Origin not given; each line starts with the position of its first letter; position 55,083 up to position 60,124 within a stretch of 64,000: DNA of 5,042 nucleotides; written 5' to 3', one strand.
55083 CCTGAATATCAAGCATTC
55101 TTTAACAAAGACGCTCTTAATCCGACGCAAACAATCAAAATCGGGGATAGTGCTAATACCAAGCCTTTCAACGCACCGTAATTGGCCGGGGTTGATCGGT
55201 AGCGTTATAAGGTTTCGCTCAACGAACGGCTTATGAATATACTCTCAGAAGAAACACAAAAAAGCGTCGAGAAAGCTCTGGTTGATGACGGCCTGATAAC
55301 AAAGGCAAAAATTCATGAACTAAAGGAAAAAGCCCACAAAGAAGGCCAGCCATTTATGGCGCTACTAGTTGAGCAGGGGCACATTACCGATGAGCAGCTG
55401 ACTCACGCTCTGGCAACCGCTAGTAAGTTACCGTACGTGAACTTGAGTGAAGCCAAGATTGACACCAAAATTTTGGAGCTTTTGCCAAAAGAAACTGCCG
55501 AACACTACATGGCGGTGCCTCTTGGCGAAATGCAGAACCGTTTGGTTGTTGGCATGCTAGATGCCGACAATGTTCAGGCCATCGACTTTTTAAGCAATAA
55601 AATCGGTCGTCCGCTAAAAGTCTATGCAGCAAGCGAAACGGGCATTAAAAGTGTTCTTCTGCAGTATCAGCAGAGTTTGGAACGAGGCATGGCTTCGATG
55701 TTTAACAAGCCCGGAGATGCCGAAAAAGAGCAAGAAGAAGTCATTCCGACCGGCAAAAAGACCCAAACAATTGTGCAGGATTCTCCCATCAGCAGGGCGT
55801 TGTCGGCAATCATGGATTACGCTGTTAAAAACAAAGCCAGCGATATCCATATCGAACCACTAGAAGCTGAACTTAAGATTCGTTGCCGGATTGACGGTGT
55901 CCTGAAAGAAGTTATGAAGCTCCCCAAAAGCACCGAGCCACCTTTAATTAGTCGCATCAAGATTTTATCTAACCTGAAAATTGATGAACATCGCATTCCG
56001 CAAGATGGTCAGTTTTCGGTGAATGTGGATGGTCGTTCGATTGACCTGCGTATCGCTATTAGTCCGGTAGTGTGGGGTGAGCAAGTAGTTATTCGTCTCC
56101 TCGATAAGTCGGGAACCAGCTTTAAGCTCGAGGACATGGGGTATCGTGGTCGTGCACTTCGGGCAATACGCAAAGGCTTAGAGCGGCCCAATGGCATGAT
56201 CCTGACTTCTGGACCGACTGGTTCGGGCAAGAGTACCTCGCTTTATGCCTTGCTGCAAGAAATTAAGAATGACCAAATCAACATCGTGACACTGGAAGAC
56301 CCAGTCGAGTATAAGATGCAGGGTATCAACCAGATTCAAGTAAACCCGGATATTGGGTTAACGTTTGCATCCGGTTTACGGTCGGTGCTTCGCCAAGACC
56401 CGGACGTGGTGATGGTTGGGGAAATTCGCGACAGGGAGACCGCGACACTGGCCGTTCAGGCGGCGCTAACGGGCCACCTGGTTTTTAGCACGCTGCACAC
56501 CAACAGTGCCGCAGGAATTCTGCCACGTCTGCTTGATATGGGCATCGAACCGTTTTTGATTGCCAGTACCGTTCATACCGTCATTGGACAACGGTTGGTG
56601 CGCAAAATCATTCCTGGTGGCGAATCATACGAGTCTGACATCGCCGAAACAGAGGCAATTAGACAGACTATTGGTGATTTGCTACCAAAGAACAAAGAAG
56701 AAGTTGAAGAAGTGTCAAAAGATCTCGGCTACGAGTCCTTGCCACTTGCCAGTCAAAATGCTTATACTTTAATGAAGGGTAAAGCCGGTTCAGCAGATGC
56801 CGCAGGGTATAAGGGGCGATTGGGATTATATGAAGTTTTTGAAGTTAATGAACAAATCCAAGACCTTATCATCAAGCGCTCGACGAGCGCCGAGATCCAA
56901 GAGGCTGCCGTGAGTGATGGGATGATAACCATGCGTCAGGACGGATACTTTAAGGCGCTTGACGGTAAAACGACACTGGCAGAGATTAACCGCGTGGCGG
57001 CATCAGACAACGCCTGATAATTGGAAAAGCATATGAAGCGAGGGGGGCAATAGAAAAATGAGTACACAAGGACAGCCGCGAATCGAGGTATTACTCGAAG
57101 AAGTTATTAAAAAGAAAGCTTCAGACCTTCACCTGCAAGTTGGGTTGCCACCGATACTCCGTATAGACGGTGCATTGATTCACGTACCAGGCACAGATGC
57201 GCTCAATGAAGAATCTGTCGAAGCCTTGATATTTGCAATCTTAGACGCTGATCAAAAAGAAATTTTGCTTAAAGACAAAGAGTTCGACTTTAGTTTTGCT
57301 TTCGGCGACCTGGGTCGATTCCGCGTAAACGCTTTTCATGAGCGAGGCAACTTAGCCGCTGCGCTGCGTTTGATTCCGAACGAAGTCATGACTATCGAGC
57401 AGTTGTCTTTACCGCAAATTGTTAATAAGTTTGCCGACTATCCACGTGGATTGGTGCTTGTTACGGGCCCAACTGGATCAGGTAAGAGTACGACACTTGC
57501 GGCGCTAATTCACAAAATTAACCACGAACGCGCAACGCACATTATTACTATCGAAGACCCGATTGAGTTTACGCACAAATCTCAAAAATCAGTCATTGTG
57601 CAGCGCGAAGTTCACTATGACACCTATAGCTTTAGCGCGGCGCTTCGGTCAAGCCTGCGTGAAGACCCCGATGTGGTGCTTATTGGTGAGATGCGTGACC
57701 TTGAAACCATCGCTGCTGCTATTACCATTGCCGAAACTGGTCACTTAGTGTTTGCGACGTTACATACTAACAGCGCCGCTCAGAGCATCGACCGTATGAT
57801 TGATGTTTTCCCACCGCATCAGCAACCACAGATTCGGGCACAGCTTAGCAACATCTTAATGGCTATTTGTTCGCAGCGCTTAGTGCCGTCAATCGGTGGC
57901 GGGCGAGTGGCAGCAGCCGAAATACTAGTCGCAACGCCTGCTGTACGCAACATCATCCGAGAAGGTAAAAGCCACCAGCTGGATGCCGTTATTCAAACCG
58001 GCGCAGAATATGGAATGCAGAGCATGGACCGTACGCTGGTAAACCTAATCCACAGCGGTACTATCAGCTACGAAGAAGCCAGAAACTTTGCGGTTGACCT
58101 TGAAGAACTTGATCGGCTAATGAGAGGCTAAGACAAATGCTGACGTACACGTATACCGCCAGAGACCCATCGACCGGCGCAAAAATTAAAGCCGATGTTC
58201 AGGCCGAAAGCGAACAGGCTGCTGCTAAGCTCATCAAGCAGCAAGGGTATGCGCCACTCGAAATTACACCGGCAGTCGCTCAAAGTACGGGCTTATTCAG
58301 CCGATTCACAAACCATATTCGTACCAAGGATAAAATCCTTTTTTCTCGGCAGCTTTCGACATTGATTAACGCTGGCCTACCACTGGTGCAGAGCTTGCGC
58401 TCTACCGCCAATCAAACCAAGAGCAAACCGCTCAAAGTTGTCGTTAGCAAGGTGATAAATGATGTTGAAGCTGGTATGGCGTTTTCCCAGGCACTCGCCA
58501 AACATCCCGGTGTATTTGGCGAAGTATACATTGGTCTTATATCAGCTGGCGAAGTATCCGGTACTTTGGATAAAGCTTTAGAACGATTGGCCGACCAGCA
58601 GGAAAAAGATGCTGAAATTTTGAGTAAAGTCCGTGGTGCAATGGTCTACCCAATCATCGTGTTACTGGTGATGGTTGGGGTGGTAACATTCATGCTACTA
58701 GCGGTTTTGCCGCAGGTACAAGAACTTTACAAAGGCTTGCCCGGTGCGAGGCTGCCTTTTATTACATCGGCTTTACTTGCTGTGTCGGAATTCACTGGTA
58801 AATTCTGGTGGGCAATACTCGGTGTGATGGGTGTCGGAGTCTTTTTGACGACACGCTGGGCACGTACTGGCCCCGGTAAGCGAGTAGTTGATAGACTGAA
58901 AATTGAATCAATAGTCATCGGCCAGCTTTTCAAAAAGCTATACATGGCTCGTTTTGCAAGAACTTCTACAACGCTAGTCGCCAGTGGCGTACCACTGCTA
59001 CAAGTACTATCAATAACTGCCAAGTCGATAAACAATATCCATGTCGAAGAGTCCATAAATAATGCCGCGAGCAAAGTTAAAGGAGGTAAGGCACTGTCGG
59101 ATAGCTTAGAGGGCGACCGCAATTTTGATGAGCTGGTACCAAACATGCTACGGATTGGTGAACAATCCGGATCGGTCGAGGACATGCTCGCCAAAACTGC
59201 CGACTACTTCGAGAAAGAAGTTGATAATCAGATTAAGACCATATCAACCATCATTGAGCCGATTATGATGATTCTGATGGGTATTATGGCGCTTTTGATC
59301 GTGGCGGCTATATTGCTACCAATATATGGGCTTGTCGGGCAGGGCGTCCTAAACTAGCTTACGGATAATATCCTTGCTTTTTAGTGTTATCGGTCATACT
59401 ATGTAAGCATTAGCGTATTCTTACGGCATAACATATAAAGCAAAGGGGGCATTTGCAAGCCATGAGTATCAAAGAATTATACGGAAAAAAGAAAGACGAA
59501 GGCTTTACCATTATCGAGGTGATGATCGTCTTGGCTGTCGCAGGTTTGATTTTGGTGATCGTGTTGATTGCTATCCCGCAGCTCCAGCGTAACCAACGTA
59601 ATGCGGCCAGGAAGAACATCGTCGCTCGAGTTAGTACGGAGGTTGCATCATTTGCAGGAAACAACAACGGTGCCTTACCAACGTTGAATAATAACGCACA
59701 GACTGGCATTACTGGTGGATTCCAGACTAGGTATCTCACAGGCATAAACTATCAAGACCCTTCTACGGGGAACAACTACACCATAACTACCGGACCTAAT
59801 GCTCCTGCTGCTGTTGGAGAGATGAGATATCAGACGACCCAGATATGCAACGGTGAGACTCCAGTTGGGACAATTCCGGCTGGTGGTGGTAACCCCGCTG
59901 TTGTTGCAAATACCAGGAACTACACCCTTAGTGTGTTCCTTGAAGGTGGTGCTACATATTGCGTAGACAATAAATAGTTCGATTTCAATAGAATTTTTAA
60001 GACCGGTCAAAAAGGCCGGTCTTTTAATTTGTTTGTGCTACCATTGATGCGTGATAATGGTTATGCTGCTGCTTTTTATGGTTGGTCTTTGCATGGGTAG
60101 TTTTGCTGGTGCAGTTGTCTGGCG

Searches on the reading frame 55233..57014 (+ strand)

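Call 6: search_protein_families(library=pfam, proteins=[window:55233-57014:+], max_evalue=0.01)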
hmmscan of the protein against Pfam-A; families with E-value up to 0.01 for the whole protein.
window:55233-57014:+ (594 aa): 8 families
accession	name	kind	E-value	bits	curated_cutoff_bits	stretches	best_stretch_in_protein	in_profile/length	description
PF00437.27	T2SSE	-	1.2e-121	406.3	24.9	1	182-587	4-370/370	Type II/IV secretion system protein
PF05157.20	MshEN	-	5e-13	49.3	23.1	1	65-150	2-88/90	MshEN domain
PF10415.14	FumaraseC_C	-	0.0013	19.6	32.5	0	30-60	17-47/54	Fumarase C C-terminus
PF13173.12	AAA_14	-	0.0017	18.8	27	1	322-413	4-86/129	AAA domain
PF25199.1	nSTAND_NTPase5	-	0.0043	17.3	34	0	317-357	38-79/145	Novel STAND NTPase 5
PF20720.3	nSTAND3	-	0.007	16.5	27.2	0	312-360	10-57/155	Novel STAND NTPase 3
PF13191.12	AAA_16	-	0.0071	17.3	32.6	0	307-413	7-109/167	AAA ATPase domain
PF13401.12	AAA_22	-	0.0088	16.8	27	0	320-357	5-44/130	AAA domain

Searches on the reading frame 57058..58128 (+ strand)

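Call 6: search_protein_families(library=pfam, proteins=[window:57058-58128:+], max_evalue=0.01)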
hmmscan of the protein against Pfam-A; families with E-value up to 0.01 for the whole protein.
window:57058-58128:+ (357 aa): 17 families
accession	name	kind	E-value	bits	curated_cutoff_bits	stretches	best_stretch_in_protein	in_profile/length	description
PF00437.27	T2SSE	-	4e-50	171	24.9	1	9-278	12-280/370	Type II/IV secretion system protein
PF25199.1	nSTAND_NTPase5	-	1e-05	25.8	34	1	127-174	38-85/145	Novel STAND NTPase 5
PF13191.12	AAA_16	-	6e-05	24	32.6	1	129-164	24-55/167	AAA ATPase domain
PF13401.12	AAA_22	-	6.7e-05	23.6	27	1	129-168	4-42/130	AAA domain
PF13555.12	AAA_29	-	0.00012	22.2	27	1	129-151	21-43/61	P-loop containing region of AAA domain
PF20720.3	nSTAND3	-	0.00026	21.1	27.2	1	131-178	18-67/155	Novel STAND NTPase 3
PF01935.23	DUF87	-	0.00047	20.8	23.2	1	134-163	27-56/220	Helicase HerA, central domain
PF13604.12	AAA_30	-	0.00048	20.3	27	1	121-211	9-96/191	AAA domain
PF13476.12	AAA_23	-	0.0011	20.1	27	1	130-150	19-39/201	AAA domain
PF13173.12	AAA_14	-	0.0015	19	27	1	132-182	4-56/129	AAA domain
PF01580.24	FtsK_SpoIIIE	-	0.0034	17.3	24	1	124-152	39-61/221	FtsK/SpoIIIE family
PF00005.33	ABC_tran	-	0.0035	18.4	25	1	132-171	13-51/137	ABC transporter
PF12775.13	AAA_7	-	0.0035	17.3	25.8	1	110-161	14-64/181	P-loop containing dynein motor region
PF00265.24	TK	-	0.0041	17.4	20.6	1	132-237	3-113/176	Thymidine kinase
PF04851.21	ResIII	-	0.0046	17.3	22.5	1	122-178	16-72/164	Type III restriction enzyme, res subunit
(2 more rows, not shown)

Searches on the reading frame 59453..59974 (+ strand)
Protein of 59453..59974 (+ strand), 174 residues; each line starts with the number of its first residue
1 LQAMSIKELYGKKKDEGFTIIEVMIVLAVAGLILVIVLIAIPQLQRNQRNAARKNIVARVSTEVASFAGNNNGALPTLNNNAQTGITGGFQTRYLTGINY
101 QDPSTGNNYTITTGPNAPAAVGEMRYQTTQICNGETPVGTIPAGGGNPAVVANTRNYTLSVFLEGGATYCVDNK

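Call 6: search_protein_families(library=pfam, proteins=[window:59453-59974:+], max_evalue=0.01)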
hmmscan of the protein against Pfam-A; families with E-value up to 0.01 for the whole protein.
window:59453-59974:+ (174 aa): 1 family
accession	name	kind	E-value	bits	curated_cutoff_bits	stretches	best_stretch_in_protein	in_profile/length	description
PF07963.17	N_methyl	-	6.2e-07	29.2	21.2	1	13-38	2-27/27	Prokaryotic N-terminal methylation motif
